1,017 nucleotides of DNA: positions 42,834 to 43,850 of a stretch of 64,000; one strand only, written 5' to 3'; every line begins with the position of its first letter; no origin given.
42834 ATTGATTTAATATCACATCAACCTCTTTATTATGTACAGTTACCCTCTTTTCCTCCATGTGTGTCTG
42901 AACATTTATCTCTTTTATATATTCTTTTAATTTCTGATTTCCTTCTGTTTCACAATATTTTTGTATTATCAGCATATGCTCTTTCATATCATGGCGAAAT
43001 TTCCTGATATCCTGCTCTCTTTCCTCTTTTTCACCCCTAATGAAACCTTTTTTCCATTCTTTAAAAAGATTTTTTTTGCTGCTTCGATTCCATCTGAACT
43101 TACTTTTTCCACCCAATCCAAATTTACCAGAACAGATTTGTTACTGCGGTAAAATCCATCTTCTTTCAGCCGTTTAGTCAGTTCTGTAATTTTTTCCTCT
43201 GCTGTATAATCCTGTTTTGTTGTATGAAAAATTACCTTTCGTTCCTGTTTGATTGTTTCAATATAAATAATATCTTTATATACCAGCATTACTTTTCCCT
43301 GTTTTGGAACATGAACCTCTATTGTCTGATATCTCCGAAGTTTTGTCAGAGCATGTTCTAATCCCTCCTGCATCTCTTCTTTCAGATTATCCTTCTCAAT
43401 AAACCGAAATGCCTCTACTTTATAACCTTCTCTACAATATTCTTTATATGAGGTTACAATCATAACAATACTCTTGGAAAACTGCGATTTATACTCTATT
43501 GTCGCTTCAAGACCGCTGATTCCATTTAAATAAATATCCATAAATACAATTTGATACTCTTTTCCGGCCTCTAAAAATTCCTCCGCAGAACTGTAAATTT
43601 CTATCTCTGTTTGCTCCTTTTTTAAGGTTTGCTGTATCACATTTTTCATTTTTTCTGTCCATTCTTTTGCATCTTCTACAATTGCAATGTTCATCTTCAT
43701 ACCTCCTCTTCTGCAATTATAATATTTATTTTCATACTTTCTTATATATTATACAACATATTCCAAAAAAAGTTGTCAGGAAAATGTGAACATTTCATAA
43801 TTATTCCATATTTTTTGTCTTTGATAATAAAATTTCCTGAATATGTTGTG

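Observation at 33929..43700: LytTR-regulated, duplicated locus of small secreted beta-rich proteins plus FtsX-type ABC transporter: candidate lactococcin-972-like bacteriocin/immunity system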

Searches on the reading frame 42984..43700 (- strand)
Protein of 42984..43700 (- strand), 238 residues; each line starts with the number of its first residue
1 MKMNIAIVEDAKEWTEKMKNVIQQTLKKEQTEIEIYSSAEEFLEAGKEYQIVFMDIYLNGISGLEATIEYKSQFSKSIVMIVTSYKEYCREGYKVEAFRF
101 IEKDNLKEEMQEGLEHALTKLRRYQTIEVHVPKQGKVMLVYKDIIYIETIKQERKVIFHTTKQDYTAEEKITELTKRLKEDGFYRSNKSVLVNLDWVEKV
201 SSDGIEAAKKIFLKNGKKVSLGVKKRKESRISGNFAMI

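Call 3: search_protein_families(library=pfam, proteins=[window:42984-43700:-], max_evalue=1)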
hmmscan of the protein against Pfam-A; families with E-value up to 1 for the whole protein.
window:42984-43700:- (238 aa): 6 families
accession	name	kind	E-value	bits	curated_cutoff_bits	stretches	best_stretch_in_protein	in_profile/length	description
PF04397.21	LytTR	-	1.1e-15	58.1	22.6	1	138-228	5-92/98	LytTr DNA-binding domain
PF00072.30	Response_reg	-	7.3e-12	45.9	30.2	1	5-112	1-108/111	Response regulator receiver domain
PF10153.14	Efg1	-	0.013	16.3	25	1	99-180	10-92/113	rRNA-processing protein Efg1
PF10400.15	Vir_act_alpha_C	-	0.22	12.7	22.4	1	94-132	8-46/78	Virulence activator alpha C-term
PF16189.11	Creatinase_N_2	-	0.23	11.9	29.7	0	96-179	76-157/161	Creatinase/Prolidase N-terminal domain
PF21194.3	TadZ-like_ARD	-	0.61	10.9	27.4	1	1-51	1-50/108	TadZ-like, receiver domain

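Call 4: search_protein_families(library=ncbifam, proteins=[window:42984-43700:-], max_evalue=1)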
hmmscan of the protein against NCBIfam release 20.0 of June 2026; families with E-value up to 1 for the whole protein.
window:42984-43700:- (238 aa): 24 families
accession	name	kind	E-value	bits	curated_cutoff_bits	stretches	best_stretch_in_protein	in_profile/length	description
NF046049.1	quorum_RR_AgrA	equivalog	5.3e-12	45.8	400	1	3-224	1-233/238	quorum-sensing response regulator AgrA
NF008677.0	PRK11697.1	equivalog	3.5e-09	36.4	246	1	3-221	2-223/238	two-component system response regulator BtsR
NF010684.1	PRK14084.1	equivalog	9.2e-09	35.4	375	2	126-201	149-221/254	response regulator transcription factor LytR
NF006900.1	PRK09390.1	equivalog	1.6e-07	31.1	255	1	4-125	6-127/203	response regulator FixJ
NF041367.1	CheY_Halo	equivalog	3.6e-06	27.3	200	1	15-114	7-110/114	chemotaxis protein CheY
NF053854.1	RespRegPhoBBctds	equivalog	1.2e-05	24.7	270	1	7-143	3-137/225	two-component system response regulator PhoB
NF041734.1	resp_reg_RppA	equivalog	6.5e-05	22.4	250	1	3-165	1-162/229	two-component system response regulator RppA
NF009206.0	PRK12555.1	subfamily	0.00051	19.1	342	1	3-124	1-127/340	chemotaxis-specific protein-glutamate methyltransferase CheB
NF045991.1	RespRegCtrARhodob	equivalog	0.00059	19.6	350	1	3-115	1-113/224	response regulator transcription factor CtrA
NF008469.0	PRK11361.1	equivalog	0.00062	18.6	714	1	5-111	7-113/461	acetoacetate metabolism transcriptional regulator AtoC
NF000402.1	vanR-B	exception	0.00086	18.8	480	1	3-143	3-138/219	vancomycin resistance response regulator transcription factor VanR-B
NF000401.1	vanR-A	exception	0.0013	18.2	500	1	4-147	4-143/231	vancomycin resistance response regulator transcription factor VanR-A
NF052445.1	RespRegMctR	equivalog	0.0015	17.9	300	1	35-115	32-116/205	two-component system response regulator MctR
NF040534.1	resp_reg_YycF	equivalog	0.002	17.4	340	1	5-128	3-122/231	response regulator YycF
NF007018.1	PRK09483.1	equivalog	0.003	17.2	280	1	47-116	46-117/217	UvrY/SirA/GacA family response regulator transcription factor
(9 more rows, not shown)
